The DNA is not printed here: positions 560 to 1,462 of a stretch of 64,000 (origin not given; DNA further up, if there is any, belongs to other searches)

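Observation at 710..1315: Signal-peptide protein encoded divergently from yegQ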

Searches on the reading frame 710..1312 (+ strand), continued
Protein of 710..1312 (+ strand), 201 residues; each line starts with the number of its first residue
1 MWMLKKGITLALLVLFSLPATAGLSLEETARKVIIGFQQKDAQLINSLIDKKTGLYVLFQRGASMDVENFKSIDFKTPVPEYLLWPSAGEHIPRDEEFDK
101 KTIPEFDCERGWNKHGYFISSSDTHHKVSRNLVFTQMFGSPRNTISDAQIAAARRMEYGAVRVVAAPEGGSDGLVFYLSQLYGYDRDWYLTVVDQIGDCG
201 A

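Call 66: search_protein_families(proteins=[L022:4351-5391:+, L022:5559-5852:+, L022:6674-7522:+, L022:7535-8230:+, L022:8264-9031:+, L022:9178-10470:+, L022:2767-3612:+, L014:3174-4013:+, L014:1679-2206:+, L009:7614-8333:-], library=ncbifam, max_evalue=0.01)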
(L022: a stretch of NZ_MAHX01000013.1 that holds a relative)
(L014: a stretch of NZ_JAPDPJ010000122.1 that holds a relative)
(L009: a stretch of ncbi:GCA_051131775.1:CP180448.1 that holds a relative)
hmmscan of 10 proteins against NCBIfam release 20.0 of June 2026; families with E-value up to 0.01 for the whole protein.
L022:4351-5391:+ (347 aa): 14 families
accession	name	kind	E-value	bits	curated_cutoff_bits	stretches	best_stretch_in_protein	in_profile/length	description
NF040959.1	MamA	equivalog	7.9e-15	54.8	200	2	19-121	67-167/204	magnetosome protein MamA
TIGR02917.1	PEP_TPR_lipo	equivalog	3.3e-11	41.8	312.2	2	107-176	445-514/899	XrtA/PEP-CTERM system TPR-repeat protein PrsT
NF033762.1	social_mot_Tgl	equivalog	9.4e-11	41.5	225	1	18-170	26-179/252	social motility TPR repeat lipoprotein Tgl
TIGR02521.1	type_IV_pilW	equivalog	1e-09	38.3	154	1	21-174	29-182/234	type IV pilus biogenesis/stability protein PilW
NF033920.0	C39_PA2778_fam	equivalog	3.3e-09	36.5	150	1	88-171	151-234/255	PA2778 family cysteine peptidase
TIGR02552.1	LcrH_SycD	equivalog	1e-08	35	104.8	2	28-96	23-91/136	SycD/LcrH family type III secretion system chaperone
NF047507.1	TPR_BatC_Lepto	exception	1.9e-07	30.8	175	1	25-126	26-129/214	TPR repeat-containing protein BatC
NF033758.1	gliding_GltE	equivalog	3.4e-07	29.6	225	1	89-150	286-348/411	adventurous gliding motility TPR repeat lipoprotein GltE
NF008391.2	PRK11189.1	equivalog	3e-06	26.9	250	1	89-161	61-133/297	lipoprotein NlpI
NF002725.1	PRK02603.1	equivalog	6.6e-06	26.2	143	1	16-89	28-104/173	photosystem I assembly protein Ycf3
TIGR02795.1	tol_pal_ybgF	equivalog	0.00026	21.5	90.1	0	71-126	16-72/119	tol-pal system protein YbgF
TIGR04510.1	mod_pep_cyc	subfamily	0.00032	19.3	400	1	29-241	404-601/814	putative peptide modification system cyclase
TIGR00540.1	TPR_hemY_coli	hypoth_equivalog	0.0033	16.2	142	0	73-169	274-368/385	heme biosynthesis-associated TPR protein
NF042912.1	Amuc_1098_fam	equivalog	0.0042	15.2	750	1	13-59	145-191/805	Amuc_1098 family type IV pilus outer membrane protein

L022:5559-5852:+ (98 aa): 0 families

L022:6674-7522:+ (283 aa): 1 family
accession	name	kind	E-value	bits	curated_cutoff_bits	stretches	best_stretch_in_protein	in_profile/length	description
TIGR01200.1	GLPGLI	subfamily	3.9e-47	160.9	50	1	6-239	2-228/229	GLPGLI family protein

L022:7535-8230:+ (232 aa): 0 families

L022:8264-9031:+ (256 aa): 0 families

L022:9178-10470:+ (431 aa): 0 families

L022:2767-3612:+ (282 aa): 1 family
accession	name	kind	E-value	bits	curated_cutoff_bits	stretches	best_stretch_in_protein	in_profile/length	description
NF041498.2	MobP2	subfamily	0.0019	17.9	200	0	152-230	60-134/335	MobP2 family relaxase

L014:3174-4013:+ (280 aa): 0 families

L014:1679-2206:+ (176 aa): 1 family
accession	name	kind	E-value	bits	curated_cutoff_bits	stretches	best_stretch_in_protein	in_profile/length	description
TIGR01494.1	ATPase_P-type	subfamily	0.00096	17.7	62.3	1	13-120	133-237/478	HAD-IC family P-type ATPase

L009:7614-8333:- (239 aa): 0 families

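Call 78: fold_search(model_id=the predicted structure, library=pdb)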
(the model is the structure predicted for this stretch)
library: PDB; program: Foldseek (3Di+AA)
matches with E <= 10: 296; with E <= 0.001: 0
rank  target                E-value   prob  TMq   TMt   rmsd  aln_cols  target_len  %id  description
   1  2ml6_MODEL_1_A        1.0e-01  0.33  0.26  0.32   9.4       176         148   10  NMR structure of protein ZP_02069618.1 from Bacteroides uniformis ATCC 8492 (released 2014-03-12)
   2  5tph_A                1.5e-01  0.25  0.24  0.35  12.7       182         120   10  Crystal structure of a de novo designed protein homodimer with curved beta-sheet (released 2017-01-25)
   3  3bb9_A                2.2e-01  0.44  0.31  0.46   8.2       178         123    8  Crystal structure of a putative ketosteroid isomerase (sfri_1973) from shewanella frigidimarina ncimb 400 at 1.80 A re (released 2007-11-20)
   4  4ovm_B                2.3e-01  0.21  0.24  0.35  13.6       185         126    9  Crystal structure of SgcJ protein from Streptomyces carzinostaticus (released 2013-12-25)
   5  3bb9_F                3.1e-01  0.25  0.27  0.42  10.5       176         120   12  Crystal structure of a putative ketosteroid isomerase (sfri_1973) from shewanella frigidimarina ncimb 400 at 1.80 A re (released 2007-11-20)
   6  5u35_A                3.8e-01  0.16  0.24  0.34  12.9       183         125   10  Crystal structure of a de novo designed protein with curved beta-sheet (released 2017-01-25)
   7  5tph_B                4.3e-01  0.14  0.23  0.34  12.7       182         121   10  Crystal structure of a de novo designed protein homodimer with curved beta-sheet (released 2017-01-25)
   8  9nyu_A                4.3e-01  0.04  0.12  0.09  16.1       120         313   11  Crystal structure of KwaB dimer (released 2025-08-06)
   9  1wql_B                4.8e-01  0.05  0.18  0.19  17.0       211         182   11  Cumene dioxygenase (cumA1A2) from Pseudomonas fluorescens IP01 (released 2005-03-29)
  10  3rob_A                5.2e-01  0.14  0.21  0.32  12.0       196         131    7  The crystal structure of a conserved protein from Planctomyces limnophilus DSM 3776 (released 2011-05-11)
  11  5trv                  5.2e-01  0.11  0.21  0.31  13.7       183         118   10  Crystal structure of a de novo designed protein with curved beta-sheet (released 2017-01-25)
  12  4cff_A                5.2e-01  0.05  0.14  0.07  14.9       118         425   11  Structure of full length human AMPK in complex with a small molecule activator, a thienopyridone derivative (A-769662) (released 2013-12-25)
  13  4zhx_C                5.2e-01  0.04  0.13  0.07  18.1       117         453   12  Novel binding site for allosteric activation of AMPK (released 2016-03-09)
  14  4ovm_A                6.2e-01  0.16  0.28  0.39   8.5       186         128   10  Crystal structure of SgcJ protein from Streptomyces carzinostaticus (released 2013-12-25)
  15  3b7c                  6.6e-01  0.18  0.27  0.42  13.3       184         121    8  CRYSTAL STRUCTURE OF A NTF-2 LIKE PROTEIN OF UNKNOWN FUNCTION (SO_0125) FROM SHEWANELLA ONEIDENSIS MR-1 AT 1.70 A RESOLU (released 2007-11-13)
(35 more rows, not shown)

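Call 83: search_dna_similar(query=window:710-1312:+, collection=plasmids, mode=protein, max_evalue=0.001, max_rows=15)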
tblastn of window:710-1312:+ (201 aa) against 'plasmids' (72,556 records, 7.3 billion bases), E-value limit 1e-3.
Records with a match: 1; places in all: 1; records where one place covers at least 80% of the query: 1.
Best place of each record, by identity: <60% 1.
By first word of the organism name: Salmonella 1.
By predicted mobility (MOB-suite, as given by PLSDB): non-mobilizable 1.
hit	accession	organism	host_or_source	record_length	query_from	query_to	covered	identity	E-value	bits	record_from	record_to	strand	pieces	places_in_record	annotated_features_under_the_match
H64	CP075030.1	Salmonella enterica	-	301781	1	201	100%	45.0%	9e-45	165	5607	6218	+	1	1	hypothetical protein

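Call 84: search_dna_similar(query=window:710-1312:+, collection=phages, mode=protein, max_evalue=0.001, max_rows=15)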
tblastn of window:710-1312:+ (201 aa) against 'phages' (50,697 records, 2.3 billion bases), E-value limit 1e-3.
No match.

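Call 85: get_annotated_region(hit=H64, flank=6000)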
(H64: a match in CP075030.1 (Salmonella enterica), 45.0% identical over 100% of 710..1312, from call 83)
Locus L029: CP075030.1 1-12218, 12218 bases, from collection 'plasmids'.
description: Salmonella enterica subsp. enterica serovar Abortusequi strain CFSAN022626 plasmid pCFSAN022626, complete sequence
organism: Salmonella enterica (NCBI taxid 607)
taxonomy: Bacteria; Pseudomonadota; Gammaproteobacteria; Enterobacterales; Enterobacteriaceae; Salmonella; Salmonella enterica
host: -; source: -; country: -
typing (MOB-suite, as given by PLSDB): non-mobilizable
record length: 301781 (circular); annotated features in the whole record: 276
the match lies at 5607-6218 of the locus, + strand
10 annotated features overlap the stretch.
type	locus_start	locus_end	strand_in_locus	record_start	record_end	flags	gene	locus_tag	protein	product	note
CDS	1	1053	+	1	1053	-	fbaB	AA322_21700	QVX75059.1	class I fructose-bisphosphate aldolase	-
CDS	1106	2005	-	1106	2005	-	yegS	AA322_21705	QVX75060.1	lipid kinase YegS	-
CDS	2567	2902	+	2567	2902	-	-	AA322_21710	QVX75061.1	hypothetical protein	-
CDS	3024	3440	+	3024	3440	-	-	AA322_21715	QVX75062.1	CesT family type III secretion system chaperone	-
CDS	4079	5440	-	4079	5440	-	yegQ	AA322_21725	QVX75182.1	tRNA 5-hydroxyuridine modification protein YegQ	-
CDS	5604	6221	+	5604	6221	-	-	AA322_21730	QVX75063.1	hypothetical protein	-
CDS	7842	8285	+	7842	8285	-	-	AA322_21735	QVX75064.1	hypothetical protein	-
CDS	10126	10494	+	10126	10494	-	-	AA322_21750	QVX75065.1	hypothetical protein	-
CDS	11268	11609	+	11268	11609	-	-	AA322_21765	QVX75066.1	hypothetical protein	-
CDS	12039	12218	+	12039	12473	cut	-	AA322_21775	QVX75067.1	sel1 repeat family protein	-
